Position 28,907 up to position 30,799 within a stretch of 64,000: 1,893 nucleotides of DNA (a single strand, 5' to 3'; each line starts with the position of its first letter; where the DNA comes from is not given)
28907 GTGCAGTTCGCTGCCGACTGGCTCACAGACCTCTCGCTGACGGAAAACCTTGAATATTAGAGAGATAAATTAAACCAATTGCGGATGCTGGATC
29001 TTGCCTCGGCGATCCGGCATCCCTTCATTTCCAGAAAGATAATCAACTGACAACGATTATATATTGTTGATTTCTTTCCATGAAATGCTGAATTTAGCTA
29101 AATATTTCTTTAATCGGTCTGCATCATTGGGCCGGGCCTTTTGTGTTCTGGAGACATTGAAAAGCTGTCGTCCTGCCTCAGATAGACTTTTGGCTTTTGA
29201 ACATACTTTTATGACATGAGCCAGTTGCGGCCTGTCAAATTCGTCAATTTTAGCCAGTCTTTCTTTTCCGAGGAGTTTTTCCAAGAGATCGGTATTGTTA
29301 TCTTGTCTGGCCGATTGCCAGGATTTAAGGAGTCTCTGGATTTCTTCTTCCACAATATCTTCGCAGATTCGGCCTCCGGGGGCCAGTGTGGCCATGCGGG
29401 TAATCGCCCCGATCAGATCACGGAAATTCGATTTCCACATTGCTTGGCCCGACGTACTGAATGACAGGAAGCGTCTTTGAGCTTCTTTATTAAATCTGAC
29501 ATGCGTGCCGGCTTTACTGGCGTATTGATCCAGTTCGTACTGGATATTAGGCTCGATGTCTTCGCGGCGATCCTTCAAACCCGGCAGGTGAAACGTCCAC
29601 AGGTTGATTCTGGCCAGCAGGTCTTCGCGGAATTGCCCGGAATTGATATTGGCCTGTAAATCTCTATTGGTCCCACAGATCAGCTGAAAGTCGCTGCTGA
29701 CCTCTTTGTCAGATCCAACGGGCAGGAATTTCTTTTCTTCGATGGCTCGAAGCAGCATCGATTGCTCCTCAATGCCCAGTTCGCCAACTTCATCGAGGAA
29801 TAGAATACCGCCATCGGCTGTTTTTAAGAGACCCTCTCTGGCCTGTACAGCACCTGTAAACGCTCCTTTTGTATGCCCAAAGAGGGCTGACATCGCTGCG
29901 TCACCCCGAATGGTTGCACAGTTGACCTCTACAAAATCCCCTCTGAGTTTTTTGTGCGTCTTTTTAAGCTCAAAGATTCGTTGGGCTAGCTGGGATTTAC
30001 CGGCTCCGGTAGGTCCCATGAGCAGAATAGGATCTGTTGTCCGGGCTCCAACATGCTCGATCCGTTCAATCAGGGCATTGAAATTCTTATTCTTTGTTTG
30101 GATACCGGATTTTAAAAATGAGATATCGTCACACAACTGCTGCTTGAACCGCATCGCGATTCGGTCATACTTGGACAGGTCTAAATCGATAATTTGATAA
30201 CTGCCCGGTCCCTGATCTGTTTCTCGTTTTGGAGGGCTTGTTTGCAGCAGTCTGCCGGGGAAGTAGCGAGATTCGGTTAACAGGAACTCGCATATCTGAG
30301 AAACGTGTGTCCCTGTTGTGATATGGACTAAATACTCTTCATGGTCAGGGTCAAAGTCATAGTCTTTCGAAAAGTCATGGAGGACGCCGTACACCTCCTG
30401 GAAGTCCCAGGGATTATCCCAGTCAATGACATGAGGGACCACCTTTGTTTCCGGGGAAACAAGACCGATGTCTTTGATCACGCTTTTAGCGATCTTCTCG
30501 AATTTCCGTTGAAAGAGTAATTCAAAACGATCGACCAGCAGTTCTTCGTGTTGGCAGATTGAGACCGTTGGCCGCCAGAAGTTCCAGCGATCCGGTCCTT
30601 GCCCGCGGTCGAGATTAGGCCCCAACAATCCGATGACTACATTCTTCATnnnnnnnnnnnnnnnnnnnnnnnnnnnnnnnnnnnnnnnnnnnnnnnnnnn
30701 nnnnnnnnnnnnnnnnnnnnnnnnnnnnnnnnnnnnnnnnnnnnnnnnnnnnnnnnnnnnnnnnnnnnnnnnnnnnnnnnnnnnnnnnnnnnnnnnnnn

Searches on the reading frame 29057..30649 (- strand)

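Call 5: search_protein_families(library=pfam, proteins=[window:29057-30649:-], max_evalue=0.01)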
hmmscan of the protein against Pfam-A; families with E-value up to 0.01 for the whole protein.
window:29057-30649:- (530 aa): 12 families
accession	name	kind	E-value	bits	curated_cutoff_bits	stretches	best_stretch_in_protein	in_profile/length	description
PF06956.16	RtcR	-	4.9e-81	271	23.1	1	2-182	2-183/183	Regulator of RNA terminal phosphate cyclase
PF00158.32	Sigma54_activat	-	5.8e-50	169.7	20.2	1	185-352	3-166/168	Sigma-54 interaction domain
PF14532.12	Sigma54_activ_2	-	2.9e-14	53.9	25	1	189-358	6-138/138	Sigma-54 interaction domain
PF00004.35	AAA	-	1.8e-07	32.1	21.2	1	208-329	1-110/131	ATPase family associated with various cellular activities (AAA)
PF07728.20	AAA_5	-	2.8e-07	31.1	22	1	207-329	1-123/139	AAA domain (dynein-related subfamily)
PF01078.27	Mg_chelatase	-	4.7e-07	29.9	20.3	1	200-328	17-157/207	Magnesium chelatase, subunit ChlI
PF25601.1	AAA_lid_14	-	1.4e-06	28.5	27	1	359-443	1-80/87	AAA+ ATPase lid domain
PF00493.29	MCM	-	0.00025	20.7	23.3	1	202-307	54-149/224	MCM P-loop domain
PF13245.12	AAA_19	-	0.0003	21.4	25.1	1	202-315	8-127/134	AAA domain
PF13191.12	AAA_16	-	0.00043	21.2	32.6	1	191-247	10-73/167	AAA ATPase domain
PF13401.12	AAA_22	-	0.004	17.9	27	0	205-245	5-42/130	AAA domain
PF07724.20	AAA_2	-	0.0055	17.2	27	1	208-336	6-132/166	AAA domain (Cdc48 subfamily)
